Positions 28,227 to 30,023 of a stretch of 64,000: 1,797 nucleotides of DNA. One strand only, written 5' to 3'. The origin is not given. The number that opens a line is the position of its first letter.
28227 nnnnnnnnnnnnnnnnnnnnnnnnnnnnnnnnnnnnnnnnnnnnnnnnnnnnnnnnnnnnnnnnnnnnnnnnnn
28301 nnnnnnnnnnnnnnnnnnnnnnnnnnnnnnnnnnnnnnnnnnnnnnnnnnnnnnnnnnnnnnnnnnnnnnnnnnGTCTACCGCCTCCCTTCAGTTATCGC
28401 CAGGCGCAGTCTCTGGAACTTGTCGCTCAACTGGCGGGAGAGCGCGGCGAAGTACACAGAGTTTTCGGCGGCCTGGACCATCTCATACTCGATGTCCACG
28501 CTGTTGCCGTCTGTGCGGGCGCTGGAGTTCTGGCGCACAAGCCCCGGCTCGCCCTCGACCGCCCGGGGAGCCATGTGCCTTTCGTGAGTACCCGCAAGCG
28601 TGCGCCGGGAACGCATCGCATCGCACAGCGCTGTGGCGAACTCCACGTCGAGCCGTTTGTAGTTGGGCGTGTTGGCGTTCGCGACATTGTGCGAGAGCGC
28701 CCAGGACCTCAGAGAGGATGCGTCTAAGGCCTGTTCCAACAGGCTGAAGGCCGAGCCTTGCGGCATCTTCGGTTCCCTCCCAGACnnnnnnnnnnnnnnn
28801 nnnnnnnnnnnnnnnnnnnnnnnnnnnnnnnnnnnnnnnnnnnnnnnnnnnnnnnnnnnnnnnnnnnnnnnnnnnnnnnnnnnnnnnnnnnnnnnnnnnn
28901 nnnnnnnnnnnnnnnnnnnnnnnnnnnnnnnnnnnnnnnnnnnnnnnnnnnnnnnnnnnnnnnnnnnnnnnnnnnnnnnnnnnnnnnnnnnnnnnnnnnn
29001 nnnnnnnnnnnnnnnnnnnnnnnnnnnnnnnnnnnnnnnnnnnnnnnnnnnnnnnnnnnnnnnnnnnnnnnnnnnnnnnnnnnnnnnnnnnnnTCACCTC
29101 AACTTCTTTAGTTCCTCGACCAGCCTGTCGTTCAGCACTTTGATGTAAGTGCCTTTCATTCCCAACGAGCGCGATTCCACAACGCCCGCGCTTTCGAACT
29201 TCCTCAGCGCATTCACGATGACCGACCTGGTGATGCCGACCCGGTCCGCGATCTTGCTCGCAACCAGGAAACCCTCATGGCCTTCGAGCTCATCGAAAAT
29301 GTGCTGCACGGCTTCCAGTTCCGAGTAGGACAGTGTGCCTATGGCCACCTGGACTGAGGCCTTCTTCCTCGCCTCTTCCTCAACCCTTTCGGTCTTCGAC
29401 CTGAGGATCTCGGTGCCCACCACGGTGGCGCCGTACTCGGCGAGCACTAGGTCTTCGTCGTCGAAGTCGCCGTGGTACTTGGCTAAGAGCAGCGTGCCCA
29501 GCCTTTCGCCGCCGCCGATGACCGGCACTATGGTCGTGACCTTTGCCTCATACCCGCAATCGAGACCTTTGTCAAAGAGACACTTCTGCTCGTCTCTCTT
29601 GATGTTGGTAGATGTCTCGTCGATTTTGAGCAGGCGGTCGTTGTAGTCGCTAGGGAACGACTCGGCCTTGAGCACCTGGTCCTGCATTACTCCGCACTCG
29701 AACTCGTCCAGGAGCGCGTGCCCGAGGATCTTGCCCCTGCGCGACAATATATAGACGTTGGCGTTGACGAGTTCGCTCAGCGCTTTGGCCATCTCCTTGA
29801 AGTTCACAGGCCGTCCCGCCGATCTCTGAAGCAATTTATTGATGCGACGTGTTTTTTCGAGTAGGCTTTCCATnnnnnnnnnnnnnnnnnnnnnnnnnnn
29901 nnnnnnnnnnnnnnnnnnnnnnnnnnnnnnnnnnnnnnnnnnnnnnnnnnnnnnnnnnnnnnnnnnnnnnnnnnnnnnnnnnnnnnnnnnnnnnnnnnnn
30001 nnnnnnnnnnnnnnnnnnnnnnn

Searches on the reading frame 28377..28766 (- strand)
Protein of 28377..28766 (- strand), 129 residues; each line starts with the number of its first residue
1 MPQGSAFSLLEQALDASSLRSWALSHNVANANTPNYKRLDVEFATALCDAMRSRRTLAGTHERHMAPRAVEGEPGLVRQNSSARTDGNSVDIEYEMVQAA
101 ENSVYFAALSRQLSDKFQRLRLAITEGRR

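Call 19: find_homologous_proteins(query=window:28377-28766:-)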
Query window:28377-28766:- (129 aa): 56 proteins with E <= 0.001 among 80 candidates.
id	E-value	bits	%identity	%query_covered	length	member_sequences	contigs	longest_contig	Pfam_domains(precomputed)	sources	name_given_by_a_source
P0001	2.6e-76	271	99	100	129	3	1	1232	-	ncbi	-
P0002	7.2e-64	231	86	100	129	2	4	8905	PF00460.26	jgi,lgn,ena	-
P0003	7.6e-52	192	74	100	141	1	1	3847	PF00460.26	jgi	jgi:flagellar basal-body rod protein FlgB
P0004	1.7e-47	178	68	100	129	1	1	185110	PF00460.26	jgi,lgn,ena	-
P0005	1.3e-46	175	67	100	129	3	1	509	PF00460.26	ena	-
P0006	1.5e-43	166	64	100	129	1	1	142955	-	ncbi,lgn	-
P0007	8.9e-22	95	49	96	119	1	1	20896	PF00460.26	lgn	-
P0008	1.9e-20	91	50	93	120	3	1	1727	-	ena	-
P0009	5.3e-20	90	43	96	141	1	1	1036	PF00460.26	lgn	-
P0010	2.3e-9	55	41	95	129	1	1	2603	-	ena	-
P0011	2.0e-8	52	37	91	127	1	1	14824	-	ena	-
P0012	3.1e-8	52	40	91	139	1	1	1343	-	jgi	jgi:flagellar basal-body rod protein FlgB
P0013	3.2e-8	52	35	91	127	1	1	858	-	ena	-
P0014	4.8e-8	51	36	91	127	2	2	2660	-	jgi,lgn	jgi:flagellar basal-body rod protein FlgB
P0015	5.3e-8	51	38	91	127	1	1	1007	-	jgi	jgi:flagellar basal-body rod protein FlgB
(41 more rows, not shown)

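Call 20: find_encoding_contigs(protein=P0001, flank=2500, max_places=3)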
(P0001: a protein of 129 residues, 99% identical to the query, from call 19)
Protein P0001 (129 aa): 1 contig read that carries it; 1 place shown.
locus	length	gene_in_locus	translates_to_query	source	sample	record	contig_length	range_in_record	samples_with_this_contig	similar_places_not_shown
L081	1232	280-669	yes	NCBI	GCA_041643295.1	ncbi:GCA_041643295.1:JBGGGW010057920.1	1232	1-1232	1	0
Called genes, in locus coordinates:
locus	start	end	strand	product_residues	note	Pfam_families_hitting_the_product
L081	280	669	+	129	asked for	-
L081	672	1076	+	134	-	PF00460:Flg_bb_rod, PF06429:Flg_bbr_C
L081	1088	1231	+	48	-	?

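Call 21: find_encoding_contigs(protein=P0002, flank=2500, max_places=4)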
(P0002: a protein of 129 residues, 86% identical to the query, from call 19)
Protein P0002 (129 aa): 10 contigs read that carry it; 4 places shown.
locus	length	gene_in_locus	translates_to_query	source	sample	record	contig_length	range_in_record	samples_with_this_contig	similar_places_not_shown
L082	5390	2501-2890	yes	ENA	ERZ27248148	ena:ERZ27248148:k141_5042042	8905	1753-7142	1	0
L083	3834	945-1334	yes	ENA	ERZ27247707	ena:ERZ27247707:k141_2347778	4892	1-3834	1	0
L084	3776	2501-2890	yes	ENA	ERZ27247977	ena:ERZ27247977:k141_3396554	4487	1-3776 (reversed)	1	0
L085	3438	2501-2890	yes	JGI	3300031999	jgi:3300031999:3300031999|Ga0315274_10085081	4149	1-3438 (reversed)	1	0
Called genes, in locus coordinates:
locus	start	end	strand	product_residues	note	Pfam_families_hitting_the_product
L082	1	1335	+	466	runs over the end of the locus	PF01078:Mg_chelatase (faint), PF00004:AAA (weak), PF07728:AAA_5 (weak), PF07724:AAA_2, PF00004:AAA (weak)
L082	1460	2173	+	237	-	PF06018:CodY, PF08222:HTH_CodY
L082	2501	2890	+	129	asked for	PF00460:Flg_bb_rod (faint)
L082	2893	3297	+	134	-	PF00460:Flg_bb_rod, PF06429:Flg_bbr_C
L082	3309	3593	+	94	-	PF02049:FliE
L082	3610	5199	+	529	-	PF01514:YscJ_FliF, PF08345:YscJ_FliF_C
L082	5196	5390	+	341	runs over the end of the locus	PF03448:MgtE_N (faint), PF14842:FliG_N, PF14841:FliG_M, PF01706:FliG_C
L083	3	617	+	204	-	?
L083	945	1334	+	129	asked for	PF00460:Flg_bb_rod (faint)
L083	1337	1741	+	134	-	PF00460:Flg_bb_rod, PF06429:Flg_bbr_C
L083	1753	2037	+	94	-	PF02049:FliE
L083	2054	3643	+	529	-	PF01514:YscJ_FliF, PF08345:YscJ_FliF_C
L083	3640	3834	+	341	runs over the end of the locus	PF03448:MgtE_N (faint), PF14842:FliG_N, PF14841:FliG_M, PF01706:FliG_C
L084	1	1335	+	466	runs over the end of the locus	PF01078:Mg_chelatase (faint), PF00004:AAA (weak), PF07728:AAA_5 (weak), PF07724:AAA_2, PF00004:AAA (weak)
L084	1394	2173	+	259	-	PF06018:CodY, PF08222:HTH_CodY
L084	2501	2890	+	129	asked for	PF00460:Flg_bb_rod (faint)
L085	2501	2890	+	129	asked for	PF00460:Flg_bb_rod (faint)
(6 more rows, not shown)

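Call 22: find_encoding_contigs(protein=P0003, flank=2500, max_places=3)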
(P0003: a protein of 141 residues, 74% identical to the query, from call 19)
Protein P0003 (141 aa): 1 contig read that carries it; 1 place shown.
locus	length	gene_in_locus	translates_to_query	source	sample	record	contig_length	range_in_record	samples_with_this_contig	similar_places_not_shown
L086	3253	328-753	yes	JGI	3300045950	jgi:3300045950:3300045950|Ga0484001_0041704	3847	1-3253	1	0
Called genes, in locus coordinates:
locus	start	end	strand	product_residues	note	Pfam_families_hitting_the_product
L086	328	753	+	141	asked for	PF00460:Flg_bb_rod (weak)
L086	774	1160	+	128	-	PF00460:Flg_bb_rod, PF06429:Flg_bbr_C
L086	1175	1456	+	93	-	PF02049:FliE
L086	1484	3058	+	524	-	PF01514:YscJ_FliF, PF08345:YscJ_FliF_C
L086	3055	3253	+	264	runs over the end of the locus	?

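Call 23: find_encoding_contigs(protein=P0004, flank=2500, max_places=3)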
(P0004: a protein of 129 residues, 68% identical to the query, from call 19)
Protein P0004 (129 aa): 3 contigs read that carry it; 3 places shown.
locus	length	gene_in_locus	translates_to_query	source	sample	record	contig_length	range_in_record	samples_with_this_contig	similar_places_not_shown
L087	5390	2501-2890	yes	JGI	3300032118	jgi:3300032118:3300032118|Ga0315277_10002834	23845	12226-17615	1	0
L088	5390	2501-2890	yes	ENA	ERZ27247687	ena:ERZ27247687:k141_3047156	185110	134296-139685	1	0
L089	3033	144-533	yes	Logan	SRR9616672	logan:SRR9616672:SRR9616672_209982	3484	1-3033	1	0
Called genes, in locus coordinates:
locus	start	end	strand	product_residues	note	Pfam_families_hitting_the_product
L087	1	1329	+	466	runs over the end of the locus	PF13191:AAA_16 (faint), PF00004:AAA (weak), PF07728:AAA_5 (weak), PF13401:AAA_22 (faint), PF07724:AAA_2, PF00004:AAA (weak)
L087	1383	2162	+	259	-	PF06018:CodY, PF08222:HTH_CodY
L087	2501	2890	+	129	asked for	PF00460:Flg_bb_rod (weak)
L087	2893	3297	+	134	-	PF00460:Flg_bb_rod, PF06429:Flg_bbr_C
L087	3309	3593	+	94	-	PF02049:FliE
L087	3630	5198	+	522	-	PF01514:YscJ_FliF, PF08345:YscJ_FliF_C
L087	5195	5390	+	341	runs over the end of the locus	PF03448:MgtE_N (faint), PF14842:FliG_N, PF14841:FliG_M, PF14842:FliG_N (weak), PF01706:FliG_C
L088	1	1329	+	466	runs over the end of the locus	PF13191:AAA_16 (faint), PF00004:AAA (weak), PF07728:AAA_5 (weak), PF13401:AAA_22 (faint), PF07724:AAA_2, PF00004:AAA (weak)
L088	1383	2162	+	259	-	PF06018:CodY, PF08222:HTH_CodY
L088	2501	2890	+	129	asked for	PF00460:Flg_bb_rod (weak)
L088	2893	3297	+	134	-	PF00460:Flg_bb_rod, PF06429:Flg_bbr_C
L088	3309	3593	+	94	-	PF02049:FliE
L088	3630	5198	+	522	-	PF01514:YscJ_FliF, PF08345:YscJ_FliF_C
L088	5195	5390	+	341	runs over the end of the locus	PF03448:MgtE_N (faint), PF14842:FliG_N, PF14841:FliG_M, PF14842:FliG_N (weak), PF01706:FliG_C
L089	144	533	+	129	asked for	PF00460:Flg_bb_rod (weak)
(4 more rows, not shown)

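Call 24: find_encoding_contigs(protein=P0006, flank=2500, max_places=3)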
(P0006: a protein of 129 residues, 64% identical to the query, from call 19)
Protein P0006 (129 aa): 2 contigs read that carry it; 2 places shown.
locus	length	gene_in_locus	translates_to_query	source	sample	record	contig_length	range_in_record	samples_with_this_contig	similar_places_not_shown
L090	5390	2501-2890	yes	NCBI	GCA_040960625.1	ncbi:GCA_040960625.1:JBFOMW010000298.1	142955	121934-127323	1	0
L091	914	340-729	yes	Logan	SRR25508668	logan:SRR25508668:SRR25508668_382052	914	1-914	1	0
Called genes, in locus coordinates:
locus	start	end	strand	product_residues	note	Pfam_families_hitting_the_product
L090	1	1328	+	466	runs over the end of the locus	PF00004:AAA (weak), PF07728:AAA_5 (weak), PF13401:AAA_22 (faint), PF07724:AAA_2, PF00004:AAA (weak)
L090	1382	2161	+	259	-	PF06018:CodY, PF08222:HTH_CodY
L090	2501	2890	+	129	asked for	-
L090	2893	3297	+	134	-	PF00460:Flg_bb_rod, PF06429:Flg_bbr_C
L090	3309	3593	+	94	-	PF02049:FliE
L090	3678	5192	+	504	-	PF01514:YscJ_FliF, PF08345:YscJ_FliF_C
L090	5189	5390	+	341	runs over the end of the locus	PF03448:MgtE_N (faint), PF14842:FliG_N, PF14841:FliG_M, PF14842:FliG_N (weak), PF01706:FliG_C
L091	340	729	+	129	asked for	-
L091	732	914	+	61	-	?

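Call 26: find_encoding_contigs(protein=P0007, flank=2500, max_places=2)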
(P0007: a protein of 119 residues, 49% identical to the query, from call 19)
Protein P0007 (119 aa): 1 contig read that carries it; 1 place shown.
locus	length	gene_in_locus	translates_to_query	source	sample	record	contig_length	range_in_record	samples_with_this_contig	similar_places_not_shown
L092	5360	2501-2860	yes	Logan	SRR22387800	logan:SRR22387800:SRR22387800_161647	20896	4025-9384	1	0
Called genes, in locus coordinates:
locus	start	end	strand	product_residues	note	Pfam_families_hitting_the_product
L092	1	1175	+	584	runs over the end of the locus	PF00072:Response_reg, PF00158:Sigma54_activat, PF14532:Sigma54_activ_2, PF07728:AAA_5 (weak), PF25601:AAA_lid_14, PF02954:HTH_8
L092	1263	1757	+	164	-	PF13690:CheX, PF04509:CheC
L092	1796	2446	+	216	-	PF00460:Flg_bb_rod, PF22692:LlgE_F_G_D1, PF06429:Flg_bbr_C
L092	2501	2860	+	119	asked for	PF00460:Flg_bb_rod (weak)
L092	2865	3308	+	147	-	PF00460:Flg_bb_rod, PF06429:Flg_bbr_C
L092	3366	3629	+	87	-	PF02049:FliE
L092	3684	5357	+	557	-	PF01514:YscJ_FliF, PF08345:YscJ_FliF_C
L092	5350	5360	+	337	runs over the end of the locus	PF14842:FliG_N, PF14841:FliG_M, PF14842:FliG_N (weak), PF01706:FliG_C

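Call 27: find_encoding_contigs(protein=P0008, flank=2500, max_places=2)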
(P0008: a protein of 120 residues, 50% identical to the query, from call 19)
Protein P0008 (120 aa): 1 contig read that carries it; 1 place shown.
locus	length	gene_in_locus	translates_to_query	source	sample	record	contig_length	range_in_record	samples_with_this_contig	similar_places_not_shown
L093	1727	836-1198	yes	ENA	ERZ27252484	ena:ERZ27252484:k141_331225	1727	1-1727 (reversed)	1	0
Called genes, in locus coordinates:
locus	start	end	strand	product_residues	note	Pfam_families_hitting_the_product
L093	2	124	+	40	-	?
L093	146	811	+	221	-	PF00460:Flg_bb_rod, PF22692:LlgE_F_G_D1, PF06429:Flg_bbr_C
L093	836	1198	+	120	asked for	-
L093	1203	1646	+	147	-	PF00460:Flg_bb_rod, PF06429:Flg_bbr_C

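Call 36: search_protein_families(library=pfam, proteins=[window:28377-28766:-], max_evalue=0.001)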
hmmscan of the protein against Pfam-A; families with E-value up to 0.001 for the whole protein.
window:28377-28766:- (129 aa): 0 families

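Call 42: search_protein_families(library=ncbifam, proteins=[window:28377-28766:-], max_evalue=0.001)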
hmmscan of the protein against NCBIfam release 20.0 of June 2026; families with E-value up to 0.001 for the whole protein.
window:28377-28766:- (129 aa): 17 families
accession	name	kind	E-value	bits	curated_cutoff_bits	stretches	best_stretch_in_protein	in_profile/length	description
TIGR01396.1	FlgB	equivalog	8.6e-28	97.2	59.05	1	5-124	3-130/131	flagellar basal body rod protein FlgB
NF009266.0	PRK12623.1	equivalog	1.7e-24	86.2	144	1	6-124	12-130/133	flagellar basal body rod protein FlgB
NF004653.1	PRK06003.1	equivalog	2.1e-12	47.6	153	1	9-122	9-121/126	flagellar basal body rod protein FlgB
NF009264.0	PRK12621.1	equivalog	2.7e-12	47.2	163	1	7-129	9-136/136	flagellar basal body rod protein FlgB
NF009267.0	PRK12624.1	equivalog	1.7e-11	44.8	241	1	8-122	12-138/143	flagellar basal body rod protein FlgB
NF009262.0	PRK12619.1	equivalog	1.1e-10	42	183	1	5-118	7-121/130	flagellar basal body rod protein FlgB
NF004654.1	PRK06004.1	equivalog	1.7e-10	41.9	142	1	19-124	11-124/126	flagellar basal body rod protein FlgB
NF009270.0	PRK12627.1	equivalog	4.8e-10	39.9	128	1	19-103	20-104/128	FlgB family protein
NF005280.0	PRK06797.1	equivalog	2.2e-09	38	106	1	23-105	21-115/135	flagellar basal body rod protein FlgB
NF009265.0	PRK12622.1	equivalog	1.8e-08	34.6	145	1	11-118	12-128/135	flagellar basal body rod protein FlgB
NF009328.0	PRK12685.1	equivalog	3.1e-08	34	169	1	7-125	9-114/116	flagellar basal body rod protein FlgB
NF009263.0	PRK12620.1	equivalog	4.5e-07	29.9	158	1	10-125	12-131/133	flagellar basal body rod protein FlgB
TIGR03506.1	FlgEFG_subfam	subfamily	5.9e-06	26.2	70.25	1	12-62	8-52/351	flagellar hook-basal body complex protein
NF009275.1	PRK12632.1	equivalog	7.6e-06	26.3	170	1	7-104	8-105/130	flagellar basal body rod protein FlgC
NF005527.0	PRK07182.1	equivalog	1.4e-05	25.2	211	1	15-59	17-61/148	flagellar basal body rod protein FlgB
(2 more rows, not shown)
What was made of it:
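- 28764..28781 (-): flgB Shine-Dalgarno GGGAGGG (28781-28775) and ATG (28766-28764). FlgB is confirmed by TIGR01396, 97.2 bits against a cut-off of 59 (call 42).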

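Call 58: find_related_loci(query=A3, collection=metagenome_contigs, flank=700)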
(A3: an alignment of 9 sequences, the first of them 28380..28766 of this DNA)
Query A3 (129 aa) in metagenome_contigs; peptide patterns used: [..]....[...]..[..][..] (x = any residue, [..] = any of these).
600 stretches matched a pattern (row limit reached: there are more); 579 encode a relative of the query (tblastn E <= 1e-3); the best 80 are kept; 80 distinct loci.
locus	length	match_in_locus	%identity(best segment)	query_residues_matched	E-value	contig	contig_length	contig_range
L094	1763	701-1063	46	10-128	5e-32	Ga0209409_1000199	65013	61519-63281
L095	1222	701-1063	48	8-129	7e-30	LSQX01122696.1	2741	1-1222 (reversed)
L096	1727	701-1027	47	9-128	2e-27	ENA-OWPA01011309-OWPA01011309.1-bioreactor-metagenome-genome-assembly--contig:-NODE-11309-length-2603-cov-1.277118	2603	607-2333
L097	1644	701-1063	44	9-129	4e-27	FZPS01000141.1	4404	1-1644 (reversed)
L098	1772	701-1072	40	6-126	1e-26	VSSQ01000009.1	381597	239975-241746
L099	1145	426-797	41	7-124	3e-26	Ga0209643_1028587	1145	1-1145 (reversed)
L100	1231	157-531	41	9-128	2e-25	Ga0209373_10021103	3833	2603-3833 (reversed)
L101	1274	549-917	40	10-128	3e-25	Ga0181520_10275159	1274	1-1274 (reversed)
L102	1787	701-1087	38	7-128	5e-25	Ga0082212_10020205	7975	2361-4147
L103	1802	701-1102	40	5-129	5e-25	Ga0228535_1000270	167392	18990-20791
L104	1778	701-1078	37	4-124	6e-25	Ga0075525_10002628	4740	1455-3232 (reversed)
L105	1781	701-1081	43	7-129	1e-24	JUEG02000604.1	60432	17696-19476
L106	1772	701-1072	42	5-129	2e-24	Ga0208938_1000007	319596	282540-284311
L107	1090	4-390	40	4-128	1e-24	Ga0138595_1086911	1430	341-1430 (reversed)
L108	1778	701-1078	40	10-129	8e-22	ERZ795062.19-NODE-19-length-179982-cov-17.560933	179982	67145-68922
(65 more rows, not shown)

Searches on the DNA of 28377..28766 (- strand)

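Call 25: search_rna_families(sources=[L081, L082, L083, L084, L085, L086, L087, L088, L089, L090, L091], threshold=gathering)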
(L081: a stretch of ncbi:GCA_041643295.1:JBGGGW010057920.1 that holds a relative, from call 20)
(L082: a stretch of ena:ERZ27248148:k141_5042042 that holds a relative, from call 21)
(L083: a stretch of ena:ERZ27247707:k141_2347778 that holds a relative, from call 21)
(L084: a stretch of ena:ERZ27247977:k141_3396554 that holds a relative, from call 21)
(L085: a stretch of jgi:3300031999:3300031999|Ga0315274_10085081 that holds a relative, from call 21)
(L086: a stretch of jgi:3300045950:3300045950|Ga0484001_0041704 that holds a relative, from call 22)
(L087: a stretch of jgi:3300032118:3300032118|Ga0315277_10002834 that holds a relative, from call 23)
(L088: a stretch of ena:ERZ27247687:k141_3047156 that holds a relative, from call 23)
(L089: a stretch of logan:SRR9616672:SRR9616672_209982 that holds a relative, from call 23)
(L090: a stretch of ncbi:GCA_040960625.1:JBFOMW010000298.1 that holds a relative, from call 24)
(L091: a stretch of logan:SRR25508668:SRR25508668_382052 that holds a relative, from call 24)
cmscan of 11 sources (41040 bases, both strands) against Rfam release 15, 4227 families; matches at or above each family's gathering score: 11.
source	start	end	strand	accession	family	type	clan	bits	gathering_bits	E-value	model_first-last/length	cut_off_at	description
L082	2345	2429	+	RF01051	c-di-GMP-I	Cis-reg; riboswitch;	CL00126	90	35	9.3e-17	1-87/87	no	c-di-GMP-I riboswitch aptamer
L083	789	873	+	RF01051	c-di-GMP-I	Cis-reg; riboswitch;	CL00126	90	35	9.3e-17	1-87/87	no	c-di-GMP-I riboswitch aptamer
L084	2345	2429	+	RF01051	c-di-GMP-I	Cis-reg; riboswitch;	CL00126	90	35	9.3e-17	1-87/87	no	c-di-GMP-I riboswitch aptamer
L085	2345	2429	+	RF01051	c-di-GMP-I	Cis-reg; riboswitch;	CL00126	90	35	9.3e-17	1-87/87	no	c-di-GMP-I riboswitch aptamer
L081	124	208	+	RF01051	c-di-GMP-I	Cis-reg; riboswitch;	CL00126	88.7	35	2e-16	1-87/87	no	c-di-GMP-I riboswitch aptamer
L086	210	294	+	RF01051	c-di-GMP-I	Cis-reg; riboswitch;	CL00126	87.9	35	3.1e-16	1-87/87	no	c-di-GMP-I riboswitch aptamer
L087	2346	2430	+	RF01051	c-di-GMP-I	Cis-reg; riboswitch;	CL00126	87.5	35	3.9e-16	1-87/87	no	c-di-GMP-I riboswitch aptamer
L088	2346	2430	+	RF01051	c-di-GMP-I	Cis-reg; riboswitch;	CL00126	87.5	35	3.9e-16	1-87/87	no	c-di-GMP-I riboswitch aptamer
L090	2346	2430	+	RF01051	c-di-GMP-I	Cis-reg; riboswitch;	CL00126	87.5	35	3.9e-16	1-87/87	no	c-di-GMP-I riboswitch aptamer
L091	185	269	+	RF01051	c-di-GMP-I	Cis-reg; riboswitch;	CL00126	87.5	35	3.9e-16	1-87/87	no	c-di-GMP-I riboswitch aptamer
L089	1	73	+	RF01051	c-di-GMP-I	Cis-reg; riboswitch;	CL00126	73.6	35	9.3e-13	13-87/87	5'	c-di-GMP-I riboswitch aptamer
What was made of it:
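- All 11 contigs from FlgB relatives carry the element, at 73.6-90 bits (call 25).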

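Call 60: search_rna_families(sources=[L094, L095, L096, L097, L098, L099, L100, L101, L102, L103, L104, L105, L106, L108, L109, L113, L117, L124, L126, L131], threshold=gathering)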
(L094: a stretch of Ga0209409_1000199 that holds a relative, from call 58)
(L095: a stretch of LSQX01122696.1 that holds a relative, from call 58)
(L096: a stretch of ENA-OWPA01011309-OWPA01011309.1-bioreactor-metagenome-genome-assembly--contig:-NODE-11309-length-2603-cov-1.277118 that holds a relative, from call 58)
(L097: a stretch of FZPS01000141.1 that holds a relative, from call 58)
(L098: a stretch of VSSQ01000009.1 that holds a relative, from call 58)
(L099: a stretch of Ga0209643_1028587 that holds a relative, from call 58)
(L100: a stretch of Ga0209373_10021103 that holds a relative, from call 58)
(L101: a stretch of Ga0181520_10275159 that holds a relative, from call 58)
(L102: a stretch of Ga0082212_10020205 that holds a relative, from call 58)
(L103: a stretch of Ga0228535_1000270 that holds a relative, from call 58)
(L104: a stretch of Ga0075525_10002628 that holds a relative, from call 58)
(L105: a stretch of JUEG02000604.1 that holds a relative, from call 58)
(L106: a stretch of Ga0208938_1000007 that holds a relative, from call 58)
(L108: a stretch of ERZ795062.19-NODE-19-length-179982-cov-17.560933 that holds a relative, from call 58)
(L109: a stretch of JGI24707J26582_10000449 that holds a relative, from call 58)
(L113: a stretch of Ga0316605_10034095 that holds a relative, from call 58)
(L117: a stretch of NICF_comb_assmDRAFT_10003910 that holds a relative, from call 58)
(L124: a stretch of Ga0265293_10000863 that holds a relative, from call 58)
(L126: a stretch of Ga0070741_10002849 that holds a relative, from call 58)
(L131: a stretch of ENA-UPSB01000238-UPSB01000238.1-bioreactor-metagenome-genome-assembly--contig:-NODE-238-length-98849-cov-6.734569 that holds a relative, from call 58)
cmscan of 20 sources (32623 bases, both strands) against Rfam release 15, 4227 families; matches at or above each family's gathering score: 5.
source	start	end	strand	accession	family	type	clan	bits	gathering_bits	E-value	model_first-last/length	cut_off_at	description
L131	518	607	+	RF01051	c-di-GMP-I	Cis-reg; riboswitch;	CL00126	88.3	35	2e-16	1-87/87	no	c-di-GMP-I riboswitch aptamer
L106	521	618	+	RF01051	c-di-GMP-I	Cis-reg; riboswitch;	CL00126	85.9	35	7.4e-16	1-87/87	no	c-di-GMP-I riboswitch aptamer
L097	510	606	+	RF01051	c-di-GMP-I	Cis-reg; riboswitch;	CL00126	85.6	35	9.2e-16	1-87/87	no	c-di-GMP-I riboswitch aptamer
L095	516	614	+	RF01051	c-di-GMP-I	Cis-reg; riboswitch;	CL00126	85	35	1.3e-15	1-87/87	no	c-di-GMP-I riboswitch aptamer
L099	138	324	+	RF01051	c-di-GMP-I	Cis-reg; riboswitch;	CL00126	62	35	5e-10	1-87/87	no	c-di-GMP-I riboswitch aptamer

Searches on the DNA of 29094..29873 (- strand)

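Call 12: search_rna_families(sources=[L001, L002, L003, L004, L005, L009, L011, L012, L013, L014, L015, L016, L025, L031, L061, L046], threshold=gathering)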
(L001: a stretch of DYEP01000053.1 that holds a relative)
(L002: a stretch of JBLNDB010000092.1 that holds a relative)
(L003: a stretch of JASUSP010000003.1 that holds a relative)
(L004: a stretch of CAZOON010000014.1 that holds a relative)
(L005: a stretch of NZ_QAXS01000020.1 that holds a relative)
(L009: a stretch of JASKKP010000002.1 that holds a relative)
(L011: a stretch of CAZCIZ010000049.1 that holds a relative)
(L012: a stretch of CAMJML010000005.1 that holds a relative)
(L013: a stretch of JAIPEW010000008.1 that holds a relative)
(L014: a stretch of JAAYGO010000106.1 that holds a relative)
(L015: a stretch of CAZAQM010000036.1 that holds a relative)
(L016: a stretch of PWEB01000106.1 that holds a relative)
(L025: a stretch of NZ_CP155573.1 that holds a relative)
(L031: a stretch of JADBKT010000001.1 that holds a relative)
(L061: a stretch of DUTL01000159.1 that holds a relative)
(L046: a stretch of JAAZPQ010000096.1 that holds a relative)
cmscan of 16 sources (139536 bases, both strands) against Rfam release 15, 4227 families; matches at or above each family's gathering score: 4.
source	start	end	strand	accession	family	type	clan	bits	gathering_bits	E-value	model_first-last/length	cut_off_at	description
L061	4867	4961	+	RF01051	c-di-GMP-I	Cis-reg; riboswitch;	CL00126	84.6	35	6.7e-15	1-87/87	no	c-di-GMP-I riboswitch aptamer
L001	4610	4700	+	RF01051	c-di-GMP-I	Cis-reg; riboswitch;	CL00126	75.4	35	1.2e-12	1-87/87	no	c-di-GMP-I riboswitch aptamer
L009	4960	5044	+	RF03167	c-di-GMP-I-GGC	Cis-reg; riboswitch;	CL00126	72.3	59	7.4e-15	1-80/80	no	c-di-GMP-I-GGC riboswitch aptamer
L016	6927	7009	-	RF00005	tRNA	Gene; tRNA;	CL00001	56.3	29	4e-09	1-71/71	no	tRNA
